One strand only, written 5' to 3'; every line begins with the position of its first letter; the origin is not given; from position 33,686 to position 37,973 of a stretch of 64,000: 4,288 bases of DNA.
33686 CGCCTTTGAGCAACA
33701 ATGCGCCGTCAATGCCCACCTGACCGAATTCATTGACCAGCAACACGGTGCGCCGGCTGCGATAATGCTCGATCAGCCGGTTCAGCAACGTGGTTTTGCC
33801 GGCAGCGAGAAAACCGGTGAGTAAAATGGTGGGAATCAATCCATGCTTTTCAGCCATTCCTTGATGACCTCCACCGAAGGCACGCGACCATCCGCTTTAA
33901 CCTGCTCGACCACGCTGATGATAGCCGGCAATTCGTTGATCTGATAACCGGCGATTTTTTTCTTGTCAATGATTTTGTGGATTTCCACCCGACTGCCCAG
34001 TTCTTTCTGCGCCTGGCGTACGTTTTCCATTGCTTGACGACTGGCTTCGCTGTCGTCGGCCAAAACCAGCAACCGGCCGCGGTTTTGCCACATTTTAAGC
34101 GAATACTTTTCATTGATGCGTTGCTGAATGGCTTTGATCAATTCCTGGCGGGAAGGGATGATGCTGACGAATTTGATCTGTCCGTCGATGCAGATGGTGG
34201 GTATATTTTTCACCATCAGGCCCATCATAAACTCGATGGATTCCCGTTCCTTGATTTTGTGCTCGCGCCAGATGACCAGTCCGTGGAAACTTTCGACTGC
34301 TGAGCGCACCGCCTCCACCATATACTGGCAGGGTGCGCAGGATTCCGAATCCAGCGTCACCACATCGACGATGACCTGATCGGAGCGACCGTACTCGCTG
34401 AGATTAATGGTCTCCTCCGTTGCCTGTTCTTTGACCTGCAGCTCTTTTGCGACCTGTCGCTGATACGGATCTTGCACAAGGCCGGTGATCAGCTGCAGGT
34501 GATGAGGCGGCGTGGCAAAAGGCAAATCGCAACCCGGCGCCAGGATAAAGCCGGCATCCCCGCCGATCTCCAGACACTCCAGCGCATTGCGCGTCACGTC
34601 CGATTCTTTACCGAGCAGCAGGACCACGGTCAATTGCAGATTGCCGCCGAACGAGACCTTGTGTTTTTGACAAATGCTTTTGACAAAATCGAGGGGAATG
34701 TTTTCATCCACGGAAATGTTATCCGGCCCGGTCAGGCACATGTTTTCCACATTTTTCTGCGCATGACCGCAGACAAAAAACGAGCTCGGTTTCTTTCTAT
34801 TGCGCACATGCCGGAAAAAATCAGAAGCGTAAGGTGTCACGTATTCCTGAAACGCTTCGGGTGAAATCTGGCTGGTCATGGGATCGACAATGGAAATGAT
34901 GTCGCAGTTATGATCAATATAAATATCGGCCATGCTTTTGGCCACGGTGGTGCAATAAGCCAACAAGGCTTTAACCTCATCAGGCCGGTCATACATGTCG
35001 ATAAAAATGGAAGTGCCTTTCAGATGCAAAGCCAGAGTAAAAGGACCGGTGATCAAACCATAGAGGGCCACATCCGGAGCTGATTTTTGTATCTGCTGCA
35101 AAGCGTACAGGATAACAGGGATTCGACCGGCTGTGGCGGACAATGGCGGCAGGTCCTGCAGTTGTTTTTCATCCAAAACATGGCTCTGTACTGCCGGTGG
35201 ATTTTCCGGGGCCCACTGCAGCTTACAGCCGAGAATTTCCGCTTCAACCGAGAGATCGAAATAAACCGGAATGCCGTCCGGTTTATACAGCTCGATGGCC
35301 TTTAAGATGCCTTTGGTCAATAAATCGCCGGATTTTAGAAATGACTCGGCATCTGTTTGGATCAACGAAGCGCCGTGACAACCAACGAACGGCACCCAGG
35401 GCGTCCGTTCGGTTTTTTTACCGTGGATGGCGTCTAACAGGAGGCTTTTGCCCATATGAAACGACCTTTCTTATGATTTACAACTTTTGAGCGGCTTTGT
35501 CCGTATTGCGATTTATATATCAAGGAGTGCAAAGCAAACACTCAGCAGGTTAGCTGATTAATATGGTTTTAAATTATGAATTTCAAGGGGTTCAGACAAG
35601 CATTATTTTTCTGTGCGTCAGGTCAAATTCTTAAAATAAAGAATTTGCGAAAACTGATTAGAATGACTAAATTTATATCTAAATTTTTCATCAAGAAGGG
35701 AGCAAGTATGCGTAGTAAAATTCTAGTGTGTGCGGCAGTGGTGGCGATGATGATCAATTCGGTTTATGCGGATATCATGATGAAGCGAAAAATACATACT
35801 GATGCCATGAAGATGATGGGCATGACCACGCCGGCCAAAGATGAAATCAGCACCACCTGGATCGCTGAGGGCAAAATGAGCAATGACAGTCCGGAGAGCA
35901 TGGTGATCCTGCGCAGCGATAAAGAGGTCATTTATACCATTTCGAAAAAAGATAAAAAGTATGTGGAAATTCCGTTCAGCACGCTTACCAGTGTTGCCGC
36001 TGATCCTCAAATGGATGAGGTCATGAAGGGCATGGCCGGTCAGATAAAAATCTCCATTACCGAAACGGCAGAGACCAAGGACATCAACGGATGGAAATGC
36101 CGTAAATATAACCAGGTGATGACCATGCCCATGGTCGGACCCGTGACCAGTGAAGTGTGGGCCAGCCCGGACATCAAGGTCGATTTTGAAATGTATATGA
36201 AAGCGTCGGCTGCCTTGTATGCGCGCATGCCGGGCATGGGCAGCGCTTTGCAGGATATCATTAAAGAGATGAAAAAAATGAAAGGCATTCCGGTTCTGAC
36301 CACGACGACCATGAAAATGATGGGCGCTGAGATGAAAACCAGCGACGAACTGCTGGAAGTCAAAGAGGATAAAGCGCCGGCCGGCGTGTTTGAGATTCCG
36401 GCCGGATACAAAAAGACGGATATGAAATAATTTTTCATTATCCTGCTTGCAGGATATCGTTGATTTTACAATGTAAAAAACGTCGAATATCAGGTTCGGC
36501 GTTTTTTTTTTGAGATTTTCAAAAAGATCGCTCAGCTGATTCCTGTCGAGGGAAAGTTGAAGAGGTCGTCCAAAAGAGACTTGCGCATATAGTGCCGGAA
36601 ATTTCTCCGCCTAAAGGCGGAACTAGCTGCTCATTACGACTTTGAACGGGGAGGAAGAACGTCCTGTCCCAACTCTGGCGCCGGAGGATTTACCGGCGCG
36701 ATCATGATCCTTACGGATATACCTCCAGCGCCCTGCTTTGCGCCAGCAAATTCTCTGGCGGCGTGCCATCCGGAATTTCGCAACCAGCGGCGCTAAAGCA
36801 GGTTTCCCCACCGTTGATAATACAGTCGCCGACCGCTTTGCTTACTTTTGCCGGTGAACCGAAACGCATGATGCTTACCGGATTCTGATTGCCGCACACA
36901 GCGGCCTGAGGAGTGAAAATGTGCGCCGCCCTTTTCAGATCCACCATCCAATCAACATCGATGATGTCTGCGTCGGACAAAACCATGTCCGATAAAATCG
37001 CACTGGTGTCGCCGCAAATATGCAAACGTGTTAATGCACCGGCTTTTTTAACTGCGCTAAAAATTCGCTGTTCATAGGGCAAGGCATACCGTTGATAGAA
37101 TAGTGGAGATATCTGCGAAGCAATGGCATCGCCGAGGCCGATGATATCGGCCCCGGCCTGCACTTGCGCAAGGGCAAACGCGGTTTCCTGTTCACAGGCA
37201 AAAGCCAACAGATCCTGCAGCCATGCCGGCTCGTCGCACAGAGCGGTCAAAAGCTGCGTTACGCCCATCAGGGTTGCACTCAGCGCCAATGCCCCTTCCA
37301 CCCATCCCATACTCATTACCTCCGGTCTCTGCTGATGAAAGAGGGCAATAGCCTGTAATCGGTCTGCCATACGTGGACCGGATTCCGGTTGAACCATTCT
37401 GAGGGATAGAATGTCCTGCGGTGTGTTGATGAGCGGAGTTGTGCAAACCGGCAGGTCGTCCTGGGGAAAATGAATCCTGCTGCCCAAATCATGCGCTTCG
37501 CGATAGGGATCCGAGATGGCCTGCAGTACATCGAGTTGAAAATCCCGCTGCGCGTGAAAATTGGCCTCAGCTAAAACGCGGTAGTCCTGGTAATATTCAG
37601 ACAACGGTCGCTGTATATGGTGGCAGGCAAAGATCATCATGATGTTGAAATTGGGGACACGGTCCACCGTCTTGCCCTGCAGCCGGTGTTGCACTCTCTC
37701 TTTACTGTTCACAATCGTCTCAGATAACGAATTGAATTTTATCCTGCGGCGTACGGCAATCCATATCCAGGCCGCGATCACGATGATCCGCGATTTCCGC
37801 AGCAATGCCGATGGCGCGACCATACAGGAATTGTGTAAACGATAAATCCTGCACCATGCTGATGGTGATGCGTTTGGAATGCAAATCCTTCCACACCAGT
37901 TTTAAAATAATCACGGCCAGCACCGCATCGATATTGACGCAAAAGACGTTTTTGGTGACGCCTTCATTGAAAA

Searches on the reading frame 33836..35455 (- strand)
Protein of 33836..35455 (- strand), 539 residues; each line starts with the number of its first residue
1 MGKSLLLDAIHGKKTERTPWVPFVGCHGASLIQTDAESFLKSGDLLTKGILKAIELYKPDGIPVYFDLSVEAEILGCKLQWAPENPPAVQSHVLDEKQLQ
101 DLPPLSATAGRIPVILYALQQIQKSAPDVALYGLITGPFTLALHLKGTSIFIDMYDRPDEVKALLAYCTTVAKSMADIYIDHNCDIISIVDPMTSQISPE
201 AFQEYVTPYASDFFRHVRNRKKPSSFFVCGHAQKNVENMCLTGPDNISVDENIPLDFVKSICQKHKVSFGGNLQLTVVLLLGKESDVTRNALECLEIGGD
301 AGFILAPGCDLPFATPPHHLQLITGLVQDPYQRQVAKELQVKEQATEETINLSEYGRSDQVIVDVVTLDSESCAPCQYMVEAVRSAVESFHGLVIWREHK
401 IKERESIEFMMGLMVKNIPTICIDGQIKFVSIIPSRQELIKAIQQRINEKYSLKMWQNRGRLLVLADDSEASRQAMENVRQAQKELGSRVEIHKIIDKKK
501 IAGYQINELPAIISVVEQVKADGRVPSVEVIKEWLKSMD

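Call 21: search_protein_families(library=pfam, proteins=[window:33836-35455:-], max_evalue=0.00001)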
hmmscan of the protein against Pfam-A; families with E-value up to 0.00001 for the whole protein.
window:33836-35455:- (539 aa): 2 families
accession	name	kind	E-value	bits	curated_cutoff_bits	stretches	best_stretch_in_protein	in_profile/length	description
PF01208.23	URO-D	-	4e-60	204.1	23.9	1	3-327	3-343/346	Uroporphyrinogen decarboxylase (URO-D)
PF13192.12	Thioredoxin_3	-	8.8e-16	58.1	24.8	1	473-536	14-76/76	Thioredoxin domain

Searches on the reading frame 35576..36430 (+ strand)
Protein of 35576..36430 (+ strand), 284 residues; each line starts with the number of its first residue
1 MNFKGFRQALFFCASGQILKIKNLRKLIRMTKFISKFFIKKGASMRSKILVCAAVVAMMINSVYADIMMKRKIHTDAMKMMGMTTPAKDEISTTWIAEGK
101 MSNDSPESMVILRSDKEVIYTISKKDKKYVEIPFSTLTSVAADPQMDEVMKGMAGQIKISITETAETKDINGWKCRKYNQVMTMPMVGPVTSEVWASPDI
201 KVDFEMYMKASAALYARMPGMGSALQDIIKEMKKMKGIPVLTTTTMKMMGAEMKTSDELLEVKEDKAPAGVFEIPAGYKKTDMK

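Call 21: search_protein_families(library=pfam, proteins=[window:35576-36430:+], max_evalue=0.00001)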
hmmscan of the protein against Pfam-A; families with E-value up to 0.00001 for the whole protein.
window:35576-36430:+ (284 aa): 1 family
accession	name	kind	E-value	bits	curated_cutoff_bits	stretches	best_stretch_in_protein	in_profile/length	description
PF14371.13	DUF4412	-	5.8e-09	36.5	21.6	1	98-278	35-191/191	Domain of unknown function (DUF4412)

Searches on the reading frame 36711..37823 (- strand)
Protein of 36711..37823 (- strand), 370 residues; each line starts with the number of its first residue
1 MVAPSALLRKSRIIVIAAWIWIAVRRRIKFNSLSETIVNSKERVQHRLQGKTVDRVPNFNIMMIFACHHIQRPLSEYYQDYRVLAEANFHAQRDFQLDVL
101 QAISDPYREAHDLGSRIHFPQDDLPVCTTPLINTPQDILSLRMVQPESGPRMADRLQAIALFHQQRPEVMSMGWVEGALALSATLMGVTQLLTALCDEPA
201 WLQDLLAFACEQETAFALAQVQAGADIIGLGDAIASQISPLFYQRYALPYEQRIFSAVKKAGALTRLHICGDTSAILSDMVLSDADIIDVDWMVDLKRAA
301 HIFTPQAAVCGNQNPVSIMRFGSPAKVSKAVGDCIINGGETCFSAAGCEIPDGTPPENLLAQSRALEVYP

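Call 21: search_protein_families(library=pfam, proteins=[window:36711-37823:-], max_evalue=0.00001)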
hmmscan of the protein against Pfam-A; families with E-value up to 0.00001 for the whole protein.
window:36711-37823:- (370 aa): 1 family
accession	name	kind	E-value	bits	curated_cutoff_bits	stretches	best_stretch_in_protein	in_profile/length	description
PF01208.23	URO-D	-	6.9e-54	183.6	23.9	1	40-361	2-338/346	Uroporphyrinogen decarboxylase (URO-D)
